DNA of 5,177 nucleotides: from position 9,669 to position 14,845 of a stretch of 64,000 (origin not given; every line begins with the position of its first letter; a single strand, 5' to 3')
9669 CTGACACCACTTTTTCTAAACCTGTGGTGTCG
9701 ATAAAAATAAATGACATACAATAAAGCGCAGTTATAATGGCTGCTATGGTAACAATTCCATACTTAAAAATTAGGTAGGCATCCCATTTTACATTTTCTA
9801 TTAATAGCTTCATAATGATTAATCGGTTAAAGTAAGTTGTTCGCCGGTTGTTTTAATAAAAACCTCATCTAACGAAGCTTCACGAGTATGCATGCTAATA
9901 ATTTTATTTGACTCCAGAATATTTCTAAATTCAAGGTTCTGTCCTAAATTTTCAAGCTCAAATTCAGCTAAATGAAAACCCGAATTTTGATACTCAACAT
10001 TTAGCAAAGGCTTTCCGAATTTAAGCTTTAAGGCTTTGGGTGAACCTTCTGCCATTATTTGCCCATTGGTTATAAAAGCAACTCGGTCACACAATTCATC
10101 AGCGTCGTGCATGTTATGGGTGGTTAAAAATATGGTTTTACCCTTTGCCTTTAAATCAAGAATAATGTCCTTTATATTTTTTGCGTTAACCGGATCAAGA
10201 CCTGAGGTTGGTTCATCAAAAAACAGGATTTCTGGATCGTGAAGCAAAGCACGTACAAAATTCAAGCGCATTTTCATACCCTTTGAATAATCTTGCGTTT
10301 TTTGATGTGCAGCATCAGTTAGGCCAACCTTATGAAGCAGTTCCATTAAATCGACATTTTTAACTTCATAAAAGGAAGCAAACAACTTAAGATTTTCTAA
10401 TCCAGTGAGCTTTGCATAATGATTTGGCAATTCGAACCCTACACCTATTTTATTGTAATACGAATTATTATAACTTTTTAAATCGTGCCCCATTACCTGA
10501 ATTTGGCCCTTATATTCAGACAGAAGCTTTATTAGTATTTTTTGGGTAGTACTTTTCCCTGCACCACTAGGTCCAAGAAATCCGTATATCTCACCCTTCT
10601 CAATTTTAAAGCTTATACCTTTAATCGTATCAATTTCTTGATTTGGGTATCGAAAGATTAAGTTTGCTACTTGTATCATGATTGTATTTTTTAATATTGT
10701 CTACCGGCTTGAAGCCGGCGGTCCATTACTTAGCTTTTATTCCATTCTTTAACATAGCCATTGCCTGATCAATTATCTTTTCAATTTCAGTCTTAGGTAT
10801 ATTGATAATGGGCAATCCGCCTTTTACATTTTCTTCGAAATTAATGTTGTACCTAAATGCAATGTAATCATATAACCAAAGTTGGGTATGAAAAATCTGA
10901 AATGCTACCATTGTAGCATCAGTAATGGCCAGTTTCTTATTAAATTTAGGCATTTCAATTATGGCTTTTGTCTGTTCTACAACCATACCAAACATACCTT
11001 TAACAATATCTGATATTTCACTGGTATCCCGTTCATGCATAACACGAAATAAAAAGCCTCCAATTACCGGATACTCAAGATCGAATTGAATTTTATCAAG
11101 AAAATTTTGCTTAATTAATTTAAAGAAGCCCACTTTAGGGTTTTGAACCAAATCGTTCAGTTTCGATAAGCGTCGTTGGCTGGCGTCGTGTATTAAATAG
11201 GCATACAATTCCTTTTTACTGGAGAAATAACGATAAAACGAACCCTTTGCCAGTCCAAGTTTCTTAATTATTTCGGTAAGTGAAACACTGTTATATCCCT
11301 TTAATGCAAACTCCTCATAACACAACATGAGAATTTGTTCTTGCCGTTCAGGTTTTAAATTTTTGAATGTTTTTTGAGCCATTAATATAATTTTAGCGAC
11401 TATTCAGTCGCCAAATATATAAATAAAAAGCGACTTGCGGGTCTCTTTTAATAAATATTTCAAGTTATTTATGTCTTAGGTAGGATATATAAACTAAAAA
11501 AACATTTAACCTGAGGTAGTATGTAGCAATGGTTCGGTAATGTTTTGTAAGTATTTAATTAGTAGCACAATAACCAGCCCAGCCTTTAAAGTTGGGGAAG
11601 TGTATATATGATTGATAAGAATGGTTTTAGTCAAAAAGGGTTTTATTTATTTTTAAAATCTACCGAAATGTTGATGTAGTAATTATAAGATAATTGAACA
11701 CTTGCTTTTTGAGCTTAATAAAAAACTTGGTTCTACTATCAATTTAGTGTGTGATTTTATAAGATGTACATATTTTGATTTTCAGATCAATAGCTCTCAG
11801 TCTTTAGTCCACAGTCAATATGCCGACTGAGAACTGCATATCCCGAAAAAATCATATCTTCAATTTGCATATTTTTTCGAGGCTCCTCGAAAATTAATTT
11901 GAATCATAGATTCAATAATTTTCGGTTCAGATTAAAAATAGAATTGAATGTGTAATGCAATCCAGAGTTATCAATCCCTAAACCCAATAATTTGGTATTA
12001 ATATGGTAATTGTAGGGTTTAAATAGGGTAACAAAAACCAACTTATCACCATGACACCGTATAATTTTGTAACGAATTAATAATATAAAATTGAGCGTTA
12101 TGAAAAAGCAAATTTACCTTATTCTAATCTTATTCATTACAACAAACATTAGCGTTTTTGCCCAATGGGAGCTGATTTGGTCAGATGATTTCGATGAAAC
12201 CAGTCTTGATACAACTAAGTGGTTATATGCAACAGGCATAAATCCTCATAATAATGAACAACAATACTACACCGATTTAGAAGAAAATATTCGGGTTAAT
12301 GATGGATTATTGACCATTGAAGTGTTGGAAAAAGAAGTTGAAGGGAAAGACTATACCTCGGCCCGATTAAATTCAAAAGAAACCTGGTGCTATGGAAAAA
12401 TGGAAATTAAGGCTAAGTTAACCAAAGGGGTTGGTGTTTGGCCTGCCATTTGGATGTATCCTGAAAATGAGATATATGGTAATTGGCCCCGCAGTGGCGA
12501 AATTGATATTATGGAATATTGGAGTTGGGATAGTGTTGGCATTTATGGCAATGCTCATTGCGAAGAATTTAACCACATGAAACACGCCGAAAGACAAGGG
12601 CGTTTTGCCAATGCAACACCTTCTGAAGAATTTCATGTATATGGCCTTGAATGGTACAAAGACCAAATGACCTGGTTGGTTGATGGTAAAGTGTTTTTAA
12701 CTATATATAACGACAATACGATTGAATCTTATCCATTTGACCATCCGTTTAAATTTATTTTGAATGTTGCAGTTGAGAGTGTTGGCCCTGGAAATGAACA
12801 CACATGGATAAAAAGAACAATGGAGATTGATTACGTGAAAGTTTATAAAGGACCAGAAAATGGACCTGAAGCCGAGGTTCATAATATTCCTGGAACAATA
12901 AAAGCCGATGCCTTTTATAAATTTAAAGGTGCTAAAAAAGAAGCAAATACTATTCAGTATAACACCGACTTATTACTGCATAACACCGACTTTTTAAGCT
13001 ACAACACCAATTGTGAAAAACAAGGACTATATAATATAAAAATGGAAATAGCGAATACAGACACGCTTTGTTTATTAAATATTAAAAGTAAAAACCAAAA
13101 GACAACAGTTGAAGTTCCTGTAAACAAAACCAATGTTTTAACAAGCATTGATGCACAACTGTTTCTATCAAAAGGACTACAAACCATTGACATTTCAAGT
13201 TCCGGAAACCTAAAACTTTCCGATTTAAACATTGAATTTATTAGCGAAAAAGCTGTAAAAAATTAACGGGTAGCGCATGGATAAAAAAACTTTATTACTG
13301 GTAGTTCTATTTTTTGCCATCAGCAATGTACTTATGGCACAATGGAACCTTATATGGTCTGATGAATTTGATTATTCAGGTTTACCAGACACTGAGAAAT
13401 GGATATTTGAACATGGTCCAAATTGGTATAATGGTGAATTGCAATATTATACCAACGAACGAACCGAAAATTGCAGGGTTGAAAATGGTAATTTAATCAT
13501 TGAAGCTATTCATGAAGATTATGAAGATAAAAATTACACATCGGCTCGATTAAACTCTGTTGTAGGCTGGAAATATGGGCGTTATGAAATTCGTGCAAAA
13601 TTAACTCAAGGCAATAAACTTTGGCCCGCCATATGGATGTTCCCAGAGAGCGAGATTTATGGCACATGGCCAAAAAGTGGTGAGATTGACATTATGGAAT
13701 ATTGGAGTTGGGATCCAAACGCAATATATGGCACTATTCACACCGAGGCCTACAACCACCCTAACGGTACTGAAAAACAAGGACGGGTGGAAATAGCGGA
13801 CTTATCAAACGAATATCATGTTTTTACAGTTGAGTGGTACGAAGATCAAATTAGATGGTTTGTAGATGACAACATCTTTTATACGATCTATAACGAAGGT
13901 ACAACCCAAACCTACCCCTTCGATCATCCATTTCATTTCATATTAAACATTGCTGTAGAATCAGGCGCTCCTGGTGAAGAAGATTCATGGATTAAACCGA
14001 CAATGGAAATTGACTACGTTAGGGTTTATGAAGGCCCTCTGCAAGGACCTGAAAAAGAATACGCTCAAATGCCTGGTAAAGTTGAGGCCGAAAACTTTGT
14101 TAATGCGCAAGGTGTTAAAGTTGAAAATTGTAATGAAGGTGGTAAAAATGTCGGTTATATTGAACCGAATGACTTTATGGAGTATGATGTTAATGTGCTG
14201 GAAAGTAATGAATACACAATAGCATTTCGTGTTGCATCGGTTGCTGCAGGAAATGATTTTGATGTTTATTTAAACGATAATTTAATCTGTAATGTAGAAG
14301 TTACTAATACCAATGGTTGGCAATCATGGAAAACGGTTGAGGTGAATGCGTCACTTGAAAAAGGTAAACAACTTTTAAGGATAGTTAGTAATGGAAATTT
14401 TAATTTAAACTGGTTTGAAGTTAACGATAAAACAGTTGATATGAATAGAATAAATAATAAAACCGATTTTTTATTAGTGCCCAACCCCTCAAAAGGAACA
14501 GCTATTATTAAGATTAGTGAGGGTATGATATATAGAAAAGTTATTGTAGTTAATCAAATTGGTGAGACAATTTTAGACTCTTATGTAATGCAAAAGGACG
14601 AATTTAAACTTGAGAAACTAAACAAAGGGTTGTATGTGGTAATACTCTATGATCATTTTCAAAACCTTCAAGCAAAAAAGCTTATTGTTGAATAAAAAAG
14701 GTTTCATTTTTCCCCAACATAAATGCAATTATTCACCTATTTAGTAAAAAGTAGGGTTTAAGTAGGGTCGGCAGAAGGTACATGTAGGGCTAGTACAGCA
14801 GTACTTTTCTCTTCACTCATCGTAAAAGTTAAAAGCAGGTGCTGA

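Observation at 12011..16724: Helically phased TAGGG(T) direct repeats at a fixed ~38 bp from the -7 box of every GH16 transcription unit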

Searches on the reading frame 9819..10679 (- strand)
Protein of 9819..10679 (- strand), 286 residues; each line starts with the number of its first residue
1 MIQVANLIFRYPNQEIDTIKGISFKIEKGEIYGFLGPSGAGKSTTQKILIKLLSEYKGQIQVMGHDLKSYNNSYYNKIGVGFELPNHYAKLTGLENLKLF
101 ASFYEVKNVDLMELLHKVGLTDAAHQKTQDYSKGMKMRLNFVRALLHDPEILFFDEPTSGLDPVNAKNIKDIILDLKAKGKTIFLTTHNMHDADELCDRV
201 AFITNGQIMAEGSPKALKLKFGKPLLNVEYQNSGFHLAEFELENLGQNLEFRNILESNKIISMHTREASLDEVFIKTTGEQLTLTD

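Call 8: search_protein_families(library=pfam, proteins=[window:9819-10679:-])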
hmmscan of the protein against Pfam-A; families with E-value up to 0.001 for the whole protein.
window:9819-10679:- (286 aa): 2 families
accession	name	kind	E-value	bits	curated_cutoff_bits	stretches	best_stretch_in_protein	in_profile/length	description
PF00005.33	ABC_tran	-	6.6e-29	101.7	25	1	20-159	2-137/137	ABC transporter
PF13304.12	AAA_21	-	5.1e-10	40.3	27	1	128-190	235-300/304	AAA domain, putative AbiEii toxin, Type IV TA system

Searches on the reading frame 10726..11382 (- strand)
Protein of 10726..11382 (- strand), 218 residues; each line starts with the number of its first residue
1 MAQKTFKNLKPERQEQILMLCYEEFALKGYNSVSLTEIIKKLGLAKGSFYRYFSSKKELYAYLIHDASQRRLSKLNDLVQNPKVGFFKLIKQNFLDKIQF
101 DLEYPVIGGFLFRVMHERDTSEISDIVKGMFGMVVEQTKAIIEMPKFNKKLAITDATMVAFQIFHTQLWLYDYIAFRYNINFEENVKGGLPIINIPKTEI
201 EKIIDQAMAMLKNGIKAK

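Call 8: search_protein_families(library=pfam, proteins=[window:10726-11382:-])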
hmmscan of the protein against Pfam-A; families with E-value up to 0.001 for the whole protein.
window:10726-11382:- (218 aa): 1 family
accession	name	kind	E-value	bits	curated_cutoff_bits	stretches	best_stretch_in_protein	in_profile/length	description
PF00440.29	TetR_N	-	9.5e-13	48.1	24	1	23-62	7-46/47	Bacterial regulatory proteins, tetR family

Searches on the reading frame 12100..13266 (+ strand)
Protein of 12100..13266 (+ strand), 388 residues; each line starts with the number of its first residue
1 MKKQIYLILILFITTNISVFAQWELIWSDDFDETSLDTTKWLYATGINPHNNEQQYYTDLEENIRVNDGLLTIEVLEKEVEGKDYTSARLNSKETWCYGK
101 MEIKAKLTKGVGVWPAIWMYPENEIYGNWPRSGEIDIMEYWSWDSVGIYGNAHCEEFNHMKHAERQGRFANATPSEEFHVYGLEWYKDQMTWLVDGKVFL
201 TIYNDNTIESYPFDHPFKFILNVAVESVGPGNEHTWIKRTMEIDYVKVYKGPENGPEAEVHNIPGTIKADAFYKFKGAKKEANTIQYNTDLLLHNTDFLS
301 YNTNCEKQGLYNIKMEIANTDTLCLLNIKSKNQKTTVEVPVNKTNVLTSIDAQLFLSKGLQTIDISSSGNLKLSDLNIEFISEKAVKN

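Call 8: search_protein_families(library=pfam, proteins=[window:12100-13266:+])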
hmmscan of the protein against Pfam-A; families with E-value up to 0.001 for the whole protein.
window:12100-13266:+ (388 aa): 1 family
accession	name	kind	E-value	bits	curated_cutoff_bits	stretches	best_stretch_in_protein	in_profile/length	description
PF00722.28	Glyco_hydro_16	-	5.3e-22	78.6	22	1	57-246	7-174/175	Glycosyl hydrolases family 16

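Call 15: find_homologous_proteins(query=window:12100-13266:+, max_evalue=1e-40)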
Query window:12100-13266:+ (388 aa): 840 proteins with E <= 1e-40 among 4431 candidates; the best 120 are listed.
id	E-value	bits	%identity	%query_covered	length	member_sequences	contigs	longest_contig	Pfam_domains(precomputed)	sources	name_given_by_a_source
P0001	5.6e-266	900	100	100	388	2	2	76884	PF00722.29,PF26113.1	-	-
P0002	9.4e-103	362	48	96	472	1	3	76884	PF18099.8,PF18962.8,PF00722.29,PF03422.22,PF24108.2,PF26113.1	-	-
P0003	6.4e-97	343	44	97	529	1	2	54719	PF00754.32,PF03935.23,PF22633.4,PF00722.29,PF03422.22,PF26113.1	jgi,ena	-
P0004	1.3e-94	336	42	99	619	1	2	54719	PF00553.26,PF00754.32,PF03935.23,PF22633.4,PF00722.29,PF03422.22,PF26113.1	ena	-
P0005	8.9e-85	303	55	63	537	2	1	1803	PF03935.23,PF18962.8,PF00722.29,PF26113.1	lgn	-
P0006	2.0e-73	266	52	59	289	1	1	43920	PF03935.23,PF00722.29,PF26113.1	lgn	-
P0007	1.1e-72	263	49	59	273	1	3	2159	PF03935.23,PF00722.29,PF26113.1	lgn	-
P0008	2.7e-68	249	52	55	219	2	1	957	PF03935.23,PF00722.29,PF26113.1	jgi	jgi:beta-glucanase (GH16 family)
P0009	4.3e-68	248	49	58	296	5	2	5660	PF00722.29,PF26113.1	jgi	jgi:beta-glucanase (GH16 family)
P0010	8.6e-67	244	48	59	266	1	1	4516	PF00722.29,PF26113.1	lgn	-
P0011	1.3e-64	237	36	60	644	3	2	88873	PF03935.23,PF16403.12,PF00722.29,PF26113.1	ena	-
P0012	2.7e-64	236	36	60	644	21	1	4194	PF03935.23,PF16403.12,PF00722.29,PF26113.1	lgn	-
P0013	1.6e-63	233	37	60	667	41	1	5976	PF03935.23,PF16403.12,PF00722.29,PF26113.1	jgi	jgi:beta-glucanase (GH16 family)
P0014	7.7e-63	231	37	56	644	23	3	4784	PF03935.23,PF16403.12,PF00722.29,PF26113.1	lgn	-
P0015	1.0e-62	231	36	99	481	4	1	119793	PF18099.8,PF03935.23,PF00722.29,PF03422.22,PF26113.1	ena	-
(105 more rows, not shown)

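Call 18: find_encoding_contigs(protein=P0003, flank=10000, max_places=4)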
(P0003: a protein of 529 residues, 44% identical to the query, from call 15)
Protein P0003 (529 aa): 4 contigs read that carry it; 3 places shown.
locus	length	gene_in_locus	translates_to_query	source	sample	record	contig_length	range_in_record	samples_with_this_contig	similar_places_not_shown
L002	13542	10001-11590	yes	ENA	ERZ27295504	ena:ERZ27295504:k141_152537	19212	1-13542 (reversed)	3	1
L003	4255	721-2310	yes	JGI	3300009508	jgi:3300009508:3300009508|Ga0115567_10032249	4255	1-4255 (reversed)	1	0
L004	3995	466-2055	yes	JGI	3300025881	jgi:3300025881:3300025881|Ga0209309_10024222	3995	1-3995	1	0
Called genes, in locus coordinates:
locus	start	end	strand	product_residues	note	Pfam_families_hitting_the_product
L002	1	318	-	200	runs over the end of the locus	PF00027:cNMP_binding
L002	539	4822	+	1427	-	PF00176:SNF2-rel_dom, PF00271:Helicase_C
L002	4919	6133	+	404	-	PF01321:Creatinase_N, PF00557:Peptidase_M24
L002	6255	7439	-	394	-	PF00165:HTH_AraC (faint), PF12833:HTH_18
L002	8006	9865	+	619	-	PF03935:SKN1_KRE6_Sbg1 (weak), PF00722:Glyco_hydro_16, PF26113:GH16_XgeA, PF03422:CBM_6, PF00754:F5_F8_type_C, PF22633:F5_F8_type_C_2, PF00553:CBM_2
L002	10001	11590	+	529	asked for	PF03935:SKN1_KRE6_Sbg1 (faint), PF26113:GH16_XgeA, PF00722:Glyco_hydro_16, PF03422:CBM_6, PF00754:F5_F8_type_C, PF22633:F5_F8_type_C_2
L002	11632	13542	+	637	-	?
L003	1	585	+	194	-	?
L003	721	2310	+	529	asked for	PF03935:SKN1_KRE6_Sbg1 (faint), PF26113:GH16_XgeA, PF00722:Glyco_hydro_16, PF03422:CBM_6, PF00754:F5_F8_type_C, PF22633:F5_F8_type_C_2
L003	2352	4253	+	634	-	?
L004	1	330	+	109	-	?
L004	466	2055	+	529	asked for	PF03935:SKN1_KRE6_Sbg1 (faint), PF26113:GH16_XgeA, PF00722:Glyco_hydro_16, PF03422:CBM_6, PF00754:F5_F8_type_C, PF22633:F5_F8_type_C_2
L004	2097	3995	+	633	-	?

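Call 19: find_encoding_contigs(protein=P0006, flank=10000, max_places=4)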
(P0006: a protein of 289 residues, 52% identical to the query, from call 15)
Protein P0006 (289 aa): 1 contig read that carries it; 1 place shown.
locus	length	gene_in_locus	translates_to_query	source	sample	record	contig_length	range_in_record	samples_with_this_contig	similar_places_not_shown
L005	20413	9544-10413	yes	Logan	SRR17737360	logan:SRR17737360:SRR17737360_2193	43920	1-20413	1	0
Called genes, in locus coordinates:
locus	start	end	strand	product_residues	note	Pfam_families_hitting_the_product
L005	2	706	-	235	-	?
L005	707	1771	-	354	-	PF13616:Rotamase_3, PF13145:Rotamase_2, PF00639:Rotamase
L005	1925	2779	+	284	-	-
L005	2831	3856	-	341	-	-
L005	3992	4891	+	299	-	-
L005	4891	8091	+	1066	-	-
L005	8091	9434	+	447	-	-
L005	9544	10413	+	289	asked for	PF03935:SKN1_KRE6_Sbg1 (faint), PF00722:Glyco_hydro_16, PF26113:GH16_XgeA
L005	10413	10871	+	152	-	PF08212:Lipocalin_2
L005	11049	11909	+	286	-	PF13525:YfiO (faint), PF00515:TPR_1 (faint), PF07719:TPR_2 (faint), PF13432:TPR_16 (faint), PF13174:TPR_6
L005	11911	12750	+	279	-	PF08323:Glyco_transf_5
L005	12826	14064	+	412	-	-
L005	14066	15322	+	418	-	-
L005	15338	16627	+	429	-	PF07719:TPR_2 (faint), PF13174:TPR_6 (faint), PF13414:TPR_11 (faint), PF13432:TPR_16 (faint), PF14559:TPR_19 (faint), PF12895:ANAPC3 (faint), PF13181:TPR_8 (faint), PF13428:TPR_14 (faint)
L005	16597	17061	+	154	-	PF02502:LacAB_rpiB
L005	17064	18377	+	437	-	PF00464:SHMT, PF01212:Beta_elim_lyase (weak), PF00155:Aminotran_1_2 (weak)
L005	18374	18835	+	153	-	PF22811:Zn_ribbon_NrdR, PF03477:ATP-cone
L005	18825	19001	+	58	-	PF03966:Trm112p, PF08792:A2L_zn_ribbon (weak)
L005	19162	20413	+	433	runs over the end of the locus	PF19572:PorV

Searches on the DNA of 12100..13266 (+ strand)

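Call 89: search_with_rna_model(model_id=R1, sources=[L002, L005, L045, L046, L083, L089, L086, L038, L093, L094, L095, L101, L098, L100, L072], max_evalue=1)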
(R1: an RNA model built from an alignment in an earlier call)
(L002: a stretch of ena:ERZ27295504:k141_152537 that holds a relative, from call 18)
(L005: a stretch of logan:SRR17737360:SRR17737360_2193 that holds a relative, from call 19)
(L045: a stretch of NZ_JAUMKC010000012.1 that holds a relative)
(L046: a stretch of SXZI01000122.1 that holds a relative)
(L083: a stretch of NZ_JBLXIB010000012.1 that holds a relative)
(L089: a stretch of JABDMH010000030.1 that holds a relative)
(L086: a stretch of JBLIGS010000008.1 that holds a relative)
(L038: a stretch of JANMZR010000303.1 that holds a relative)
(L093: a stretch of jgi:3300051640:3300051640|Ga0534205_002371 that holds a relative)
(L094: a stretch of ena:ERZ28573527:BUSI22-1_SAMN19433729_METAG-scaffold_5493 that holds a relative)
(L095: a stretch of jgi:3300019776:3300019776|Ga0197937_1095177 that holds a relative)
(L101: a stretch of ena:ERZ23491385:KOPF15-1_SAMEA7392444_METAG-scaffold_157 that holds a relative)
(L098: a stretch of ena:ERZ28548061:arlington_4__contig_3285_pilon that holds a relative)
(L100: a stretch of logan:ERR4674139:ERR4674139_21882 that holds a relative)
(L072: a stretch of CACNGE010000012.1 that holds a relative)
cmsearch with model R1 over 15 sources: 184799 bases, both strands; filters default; matches with E-value up to 1: 11.
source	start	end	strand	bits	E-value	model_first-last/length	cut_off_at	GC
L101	12885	12945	+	36.6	9.5e-10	2-62/63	-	0.26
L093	7703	7763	+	33.6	8.4e-09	2-62/63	-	0.3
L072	4875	4934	-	33.6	8.9e-09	2-61/63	-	0.32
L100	8962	9022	+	33.4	9.9e-09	2-62/63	-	0.26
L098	9010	9070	+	32.7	1.7e-08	2-62/63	-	0.33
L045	5900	5937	+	18.9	0.00047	3-40/63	-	0.29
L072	4935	4965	-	14.1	0.016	2-32/63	-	0.29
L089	1721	1756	+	12.5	0.051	2-37/63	-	0.44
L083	7861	7906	+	11.9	0.083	4-49/63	-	0.33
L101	12853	12878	+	11.5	0.11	2-27/63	-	0.23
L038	1286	1332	-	11.3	0.13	4-51/63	-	0.34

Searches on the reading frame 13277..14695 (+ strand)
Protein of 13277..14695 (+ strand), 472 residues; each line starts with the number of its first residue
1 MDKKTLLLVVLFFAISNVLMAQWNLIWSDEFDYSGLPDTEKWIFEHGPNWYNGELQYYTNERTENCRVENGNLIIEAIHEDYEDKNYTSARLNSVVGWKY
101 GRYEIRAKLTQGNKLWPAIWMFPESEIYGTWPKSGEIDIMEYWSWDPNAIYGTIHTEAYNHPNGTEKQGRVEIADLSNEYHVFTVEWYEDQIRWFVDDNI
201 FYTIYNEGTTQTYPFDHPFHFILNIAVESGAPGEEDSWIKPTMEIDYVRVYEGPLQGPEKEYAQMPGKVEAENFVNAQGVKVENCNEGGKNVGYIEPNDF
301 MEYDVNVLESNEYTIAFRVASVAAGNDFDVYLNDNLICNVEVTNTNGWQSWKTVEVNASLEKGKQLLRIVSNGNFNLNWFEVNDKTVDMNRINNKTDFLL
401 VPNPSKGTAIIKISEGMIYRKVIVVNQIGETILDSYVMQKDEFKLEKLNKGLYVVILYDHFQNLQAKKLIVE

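Call 8: search_protein_families(library=pfam, proteins=[window:13277-14695:+])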
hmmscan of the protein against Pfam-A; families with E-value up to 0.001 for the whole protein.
window:13277-14695:+ (472 aa): 5 families
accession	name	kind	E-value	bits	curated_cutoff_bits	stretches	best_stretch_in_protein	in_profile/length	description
PF03422.21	CBM_6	-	6.1e-25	88.4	28.9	1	270-383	1-124/125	Carbohydrate binding module (family 6)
PF00722.28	Glyco_hydro_16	-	3e-19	69.6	22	1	58-247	6-173/175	Glycosyl hydrolases family 16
PF18099.7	CBM_35_2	-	7.5e-07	29.6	23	1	286-381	13-111/112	Carbohydrate binding module (family 35)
PF24108.1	DUF7383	-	1.4e-05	25.7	27.9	1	299-374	33-107/123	Family of unknown function (DUF7383)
PF18962.6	Por_Secre_tail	-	6.2e-05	23.6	27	1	402-471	3-75/75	Secretion system C-terminal sorting domain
